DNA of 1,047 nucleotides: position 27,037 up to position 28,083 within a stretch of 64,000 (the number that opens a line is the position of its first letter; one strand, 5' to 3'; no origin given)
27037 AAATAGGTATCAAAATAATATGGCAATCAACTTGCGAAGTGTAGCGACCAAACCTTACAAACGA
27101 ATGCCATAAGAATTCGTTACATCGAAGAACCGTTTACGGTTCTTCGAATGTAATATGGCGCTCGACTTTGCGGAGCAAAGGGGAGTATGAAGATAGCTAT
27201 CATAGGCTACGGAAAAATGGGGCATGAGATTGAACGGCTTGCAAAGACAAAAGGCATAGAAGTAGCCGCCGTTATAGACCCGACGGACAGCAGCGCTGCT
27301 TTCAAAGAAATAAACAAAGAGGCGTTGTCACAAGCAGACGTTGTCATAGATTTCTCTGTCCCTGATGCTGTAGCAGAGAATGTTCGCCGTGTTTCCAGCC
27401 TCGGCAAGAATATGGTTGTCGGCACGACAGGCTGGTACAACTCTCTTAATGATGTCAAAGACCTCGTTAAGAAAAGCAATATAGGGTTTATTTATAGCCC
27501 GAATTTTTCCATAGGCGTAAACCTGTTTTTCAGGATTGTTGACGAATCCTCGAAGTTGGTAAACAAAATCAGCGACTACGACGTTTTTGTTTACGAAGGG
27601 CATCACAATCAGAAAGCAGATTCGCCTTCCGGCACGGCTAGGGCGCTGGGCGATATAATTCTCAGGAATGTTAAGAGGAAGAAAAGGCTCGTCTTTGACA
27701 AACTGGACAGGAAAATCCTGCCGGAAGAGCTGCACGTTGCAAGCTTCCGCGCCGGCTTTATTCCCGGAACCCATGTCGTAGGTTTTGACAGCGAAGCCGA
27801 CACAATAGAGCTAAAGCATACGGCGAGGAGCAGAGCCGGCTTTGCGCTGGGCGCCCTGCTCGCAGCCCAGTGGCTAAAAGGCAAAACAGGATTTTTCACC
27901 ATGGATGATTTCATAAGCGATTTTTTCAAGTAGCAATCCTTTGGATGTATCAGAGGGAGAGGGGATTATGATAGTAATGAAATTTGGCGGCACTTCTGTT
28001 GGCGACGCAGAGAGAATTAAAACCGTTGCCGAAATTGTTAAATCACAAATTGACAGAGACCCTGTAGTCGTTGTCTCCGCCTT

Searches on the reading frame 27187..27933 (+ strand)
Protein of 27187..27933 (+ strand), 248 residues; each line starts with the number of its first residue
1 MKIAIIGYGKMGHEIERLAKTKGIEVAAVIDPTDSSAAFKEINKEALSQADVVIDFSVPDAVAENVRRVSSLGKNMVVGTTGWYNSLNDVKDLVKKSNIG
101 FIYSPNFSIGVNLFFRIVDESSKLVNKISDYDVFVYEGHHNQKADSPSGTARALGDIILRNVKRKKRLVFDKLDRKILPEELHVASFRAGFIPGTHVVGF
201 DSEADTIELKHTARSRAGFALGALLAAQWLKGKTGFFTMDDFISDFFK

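Call 59: search_protein_families(library=pfam, proteins=[window:27187-27933:+], max_evalue=0.001)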
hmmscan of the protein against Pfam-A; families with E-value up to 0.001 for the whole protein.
window:27187-27933:+ (248 aa): 5 families
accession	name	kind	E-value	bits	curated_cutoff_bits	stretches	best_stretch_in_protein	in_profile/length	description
PF05173.19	DapB_C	-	1.4e-34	119.2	27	1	110-242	1-120/121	Dihydrodipicolinate reductase, C-terminus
PF01113.26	DapB_N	-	1.6e-21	77.1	25.6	1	1-107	1-124/124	Dihydrodipicolinate reductase, N-terminus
PF03807.23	F420_oxidored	-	0.00074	20.5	21.6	0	2-66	1-76/94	NADP oxidoreductase coenzyme F420-dependent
PF00107.32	ADH_zinc_N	-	0.00074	19.9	31.8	0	16-93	25-102/129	Zinc-binding dehydrogenase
PF07991.19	KARI_N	-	0.00084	19.4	20.6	0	2-67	6-77/165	Acetohydroxy acid isomeroreductase, NADPH-binding domain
